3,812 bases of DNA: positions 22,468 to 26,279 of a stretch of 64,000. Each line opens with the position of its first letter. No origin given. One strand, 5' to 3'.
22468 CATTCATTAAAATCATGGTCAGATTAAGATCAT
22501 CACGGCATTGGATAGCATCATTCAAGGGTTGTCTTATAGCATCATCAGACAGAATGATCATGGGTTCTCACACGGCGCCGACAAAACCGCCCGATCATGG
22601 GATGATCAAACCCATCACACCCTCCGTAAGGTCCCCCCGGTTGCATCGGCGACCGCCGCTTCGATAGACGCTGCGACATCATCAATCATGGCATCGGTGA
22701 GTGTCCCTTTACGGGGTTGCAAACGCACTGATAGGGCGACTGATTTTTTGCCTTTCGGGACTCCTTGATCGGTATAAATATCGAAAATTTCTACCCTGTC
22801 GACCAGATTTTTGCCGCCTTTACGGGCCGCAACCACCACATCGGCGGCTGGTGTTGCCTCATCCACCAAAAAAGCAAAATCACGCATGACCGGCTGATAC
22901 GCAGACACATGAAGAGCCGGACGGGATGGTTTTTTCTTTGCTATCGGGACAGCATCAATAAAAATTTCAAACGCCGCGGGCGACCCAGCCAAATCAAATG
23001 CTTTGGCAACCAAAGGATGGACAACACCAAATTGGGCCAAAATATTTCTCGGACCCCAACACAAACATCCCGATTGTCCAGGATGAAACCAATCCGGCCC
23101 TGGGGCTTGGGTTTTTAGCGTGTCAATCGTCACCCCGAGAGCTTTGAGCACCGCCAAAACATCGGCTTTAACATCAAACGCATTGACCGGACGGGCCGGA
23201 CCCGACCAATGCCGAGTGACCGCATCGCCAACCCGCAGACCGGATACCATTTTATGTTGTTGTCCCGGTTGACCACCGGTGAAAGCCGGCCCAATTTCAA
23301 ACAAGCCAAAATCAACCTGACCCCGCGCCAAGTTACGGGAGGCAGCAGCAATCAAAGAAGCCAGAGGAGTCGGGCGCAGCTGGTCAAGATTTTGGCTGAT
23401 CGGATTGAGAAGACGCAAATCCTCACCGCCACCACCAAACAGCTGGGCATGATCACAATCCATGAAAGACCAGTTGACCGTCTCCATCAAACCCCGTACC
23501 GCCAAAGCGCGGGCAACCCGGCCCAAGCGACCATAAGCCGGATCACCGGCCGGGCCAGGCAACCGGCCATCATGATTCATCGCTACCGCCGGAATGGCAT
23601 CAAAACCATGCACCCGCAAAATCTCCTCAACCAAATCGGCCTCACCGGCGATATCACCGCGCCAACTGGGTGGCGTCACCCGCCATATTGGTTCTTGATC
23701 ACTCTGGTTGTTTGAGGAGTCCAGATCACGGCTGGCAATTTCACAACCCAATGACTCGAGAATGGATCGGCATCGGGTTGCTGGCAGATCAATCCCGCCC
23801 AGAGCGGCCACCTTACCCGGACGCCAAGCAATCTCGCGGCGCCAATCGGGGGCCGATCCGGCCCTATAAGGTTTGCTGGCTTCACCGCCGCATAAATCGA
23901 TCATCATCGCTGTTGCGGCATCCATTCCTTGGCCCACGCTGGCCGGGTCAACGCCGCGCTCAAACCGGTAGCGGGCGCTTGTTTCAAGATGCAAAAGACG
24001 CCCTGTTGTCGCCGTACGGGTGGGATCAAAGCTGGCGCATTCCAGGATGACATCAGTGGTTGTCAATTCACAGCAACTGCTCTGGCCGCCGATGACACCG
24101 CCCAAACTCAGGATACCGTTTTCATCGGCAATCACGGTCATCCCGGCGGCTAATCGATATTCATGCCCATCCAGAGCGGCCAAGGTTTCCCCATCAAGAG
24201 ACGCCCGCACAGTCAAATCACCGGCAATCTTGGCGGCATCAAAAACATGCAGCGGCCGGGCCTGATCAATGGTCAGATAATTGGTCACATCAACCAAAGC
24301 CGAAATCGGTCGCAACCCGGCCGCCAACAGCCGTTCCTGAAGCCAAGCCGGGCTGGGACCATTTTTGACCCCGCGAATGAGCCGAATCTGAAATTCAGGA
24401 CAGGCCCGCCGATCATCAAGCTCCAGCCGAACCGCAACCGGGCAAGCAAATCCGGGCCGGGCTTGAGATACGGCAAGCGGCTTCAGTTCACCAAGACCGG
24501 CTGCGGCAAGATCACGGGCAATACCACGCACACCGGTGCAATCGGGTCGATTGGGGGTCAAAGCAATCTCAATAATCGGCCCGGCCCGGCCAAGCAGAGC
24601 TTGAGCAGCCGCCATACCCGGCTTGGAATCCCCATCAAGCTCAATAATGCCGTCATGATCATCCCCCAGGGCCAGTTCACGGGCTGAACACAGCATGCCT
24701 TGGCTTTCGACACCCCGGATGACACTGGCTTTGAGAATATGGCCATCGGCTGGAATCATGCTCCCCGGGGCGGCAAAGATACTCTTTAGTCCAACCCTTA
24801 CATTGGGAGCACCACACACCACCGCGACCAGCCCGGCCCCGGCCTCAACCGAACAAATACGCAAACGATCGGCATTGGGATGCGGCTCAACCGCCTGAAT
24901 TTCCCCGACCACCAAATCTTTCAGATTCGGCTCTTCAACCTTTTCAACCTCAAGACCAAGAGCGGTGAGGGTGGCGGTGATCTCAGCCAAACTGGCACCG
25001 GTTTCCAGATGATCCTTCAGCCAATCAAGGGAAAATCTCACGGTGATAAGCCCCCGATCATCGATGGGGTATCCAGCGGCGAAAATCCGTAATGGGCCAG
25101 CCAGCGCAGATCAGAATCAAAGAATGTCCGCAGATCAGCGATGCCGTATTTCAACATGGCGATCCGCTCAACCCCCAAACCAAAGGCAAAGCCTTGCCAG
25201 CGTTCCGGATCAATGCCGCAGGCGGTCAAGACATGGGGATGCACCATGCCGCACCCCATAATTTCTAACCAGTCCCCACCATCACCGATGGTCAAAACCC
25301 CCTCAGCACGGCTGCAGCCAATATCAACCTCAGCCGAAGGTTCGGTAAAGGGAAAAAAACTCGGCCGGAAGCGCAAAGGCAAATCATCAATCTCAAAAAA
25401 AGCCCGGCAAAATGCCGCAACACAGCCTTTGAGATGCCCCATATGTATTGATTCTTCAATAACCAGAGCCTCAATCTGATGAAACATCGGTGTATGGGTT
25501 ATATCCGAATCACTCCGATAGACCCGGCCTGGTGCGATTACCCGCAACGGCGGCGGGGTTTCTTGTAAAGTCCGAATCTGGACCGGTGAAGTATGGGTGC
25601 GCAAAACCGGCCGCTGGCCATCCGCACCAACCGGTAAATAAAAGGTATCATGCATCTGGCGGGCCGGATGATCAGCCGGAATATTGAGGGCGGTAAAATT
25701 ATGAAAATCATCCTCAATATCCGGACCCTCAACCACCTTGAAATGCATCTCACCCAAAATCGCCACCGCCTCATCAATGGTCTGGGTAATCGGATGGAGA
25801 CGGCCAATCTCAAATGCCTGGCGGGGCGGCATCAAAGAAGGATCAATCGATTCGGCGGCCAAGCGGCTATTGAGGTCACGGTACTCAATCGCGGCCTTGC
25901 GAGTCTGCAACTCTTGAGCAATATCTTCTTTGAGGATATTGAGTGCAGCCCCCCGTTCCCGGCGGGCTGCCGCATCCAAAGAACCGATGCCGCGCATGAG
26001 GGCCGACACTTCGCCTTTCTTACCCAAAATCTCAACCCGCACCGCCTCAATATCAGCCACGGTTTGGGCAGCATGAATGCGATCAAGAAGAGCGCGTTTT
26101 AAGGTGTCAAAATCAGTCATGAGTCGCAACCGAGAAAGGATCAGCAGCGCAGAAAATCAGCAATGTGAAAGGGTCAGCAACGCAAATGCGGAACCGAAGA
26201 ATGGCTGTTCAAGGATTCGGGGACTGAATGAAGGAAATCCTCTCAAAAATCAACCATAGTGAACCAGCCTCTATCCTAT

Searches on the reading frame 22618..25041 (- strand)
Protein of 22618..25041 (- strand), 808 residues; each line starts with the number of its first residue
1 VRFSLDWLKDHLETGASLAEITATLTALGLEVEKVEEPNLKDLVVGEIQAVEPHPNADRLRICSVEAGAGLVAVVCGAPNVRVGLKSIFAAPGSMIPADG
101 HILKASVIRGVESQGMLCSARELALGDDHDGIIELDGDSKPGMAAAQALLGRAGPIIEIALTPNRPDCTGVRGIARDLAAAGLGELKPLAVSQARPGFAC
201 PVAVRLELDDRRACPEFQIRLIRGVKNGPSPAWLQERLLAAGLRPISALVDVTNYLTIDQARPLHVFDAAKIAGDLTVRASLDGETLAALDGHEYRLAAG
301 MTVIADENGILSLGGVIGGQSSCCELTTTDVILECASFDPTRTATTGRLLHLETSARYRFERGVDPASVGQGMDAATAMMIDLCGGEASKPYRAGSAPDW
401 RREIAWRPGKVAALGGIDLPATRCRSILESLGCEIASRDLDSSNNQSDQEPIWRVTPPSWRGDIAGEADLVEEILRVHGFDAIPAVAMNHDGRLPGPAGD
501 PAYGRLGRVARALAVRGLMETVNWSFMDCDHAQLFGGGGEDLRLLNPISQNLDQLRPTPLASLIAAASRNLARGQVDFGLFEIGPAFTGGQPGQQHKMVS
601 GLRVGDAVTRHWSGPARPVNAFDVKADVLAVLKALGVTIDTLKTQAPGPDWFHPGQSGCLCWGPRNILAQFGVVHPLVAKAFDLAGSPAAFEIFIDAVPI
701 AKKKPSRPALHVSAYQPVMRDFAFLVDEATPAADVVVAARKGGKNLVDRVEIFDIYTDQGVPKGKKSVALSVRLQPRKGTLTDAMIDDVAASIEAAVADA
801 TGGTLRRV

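Call 5: search_protein_families(library=pfam, proteins=[window:22618-25041:-], max_evalue=0.01)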
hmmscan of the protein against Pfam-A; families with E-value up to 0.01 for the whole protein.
window:22618-25041:- (808 aa): 5 families
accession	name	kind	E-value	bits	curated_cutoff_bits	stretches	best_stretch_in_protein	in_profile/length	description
PF03483.22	B3_4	-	9.8e-62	208.1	29.3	1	213-385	1-174/174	B3/4 domain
PF17759.6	tRNA_synthFbeta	-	7.2e-38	130.6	22.4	1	501-693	17-212/214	Phenylalanyl tRNA synthetase beta chain CLM domain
PF03147.19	FDX-ACB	-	1.2e-22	80.6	31.1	1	713-806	1-94/94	Ferredoxin-fold anticodon binding domain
PF03484.21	B5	-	4.2e-20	72.2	28.6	1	405-480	2-67/67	tRNA synthetase B5 domain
PF01588.26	tRNA_bind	-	1.5e-19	70.3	27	1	43-143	1-95/96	Putative tRNA binding domain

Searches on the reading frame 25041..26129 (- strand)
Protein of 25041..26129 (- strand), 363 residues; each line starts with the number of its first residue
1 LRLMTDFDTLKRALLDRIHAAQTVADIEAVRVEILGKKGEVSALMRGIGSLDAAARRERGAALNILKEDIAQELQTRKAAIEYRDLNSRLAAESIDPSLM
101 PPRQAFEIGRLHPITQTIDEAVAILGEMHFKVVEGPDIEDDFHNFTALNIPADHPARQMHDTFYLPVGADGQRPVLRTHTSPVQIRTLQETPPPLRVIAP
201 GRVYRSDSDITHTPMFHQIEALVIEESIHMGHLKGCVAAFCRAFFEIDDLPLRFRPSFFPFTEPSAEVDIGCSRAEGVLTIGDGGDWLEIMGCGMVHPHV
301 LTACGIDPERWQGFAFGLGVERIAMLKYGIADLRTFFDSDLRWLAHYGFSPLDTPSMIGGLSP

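Call 5: search_protein_families(library=pfam, proteins=[window:25041-26129:-], max_evalue=0.01)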
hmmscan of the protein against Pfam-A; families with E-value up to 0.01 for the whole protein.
window:25041-26129:- (363 aa): 2 families
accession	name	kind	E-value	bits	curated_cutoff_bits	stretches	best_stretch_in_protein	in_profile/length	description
PF01409.25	tRNA-synt_2d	-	8.4e-96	320.6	19.8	1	103-346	8-245/246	tRNA synthetases class II core domain (F)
PF02912.23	Phe_tRNA-synt_N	-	7.4e-18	64.7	22.3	1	23-90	2-69/69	Aminoacyl tRNA synthetase class II, N-terminal domain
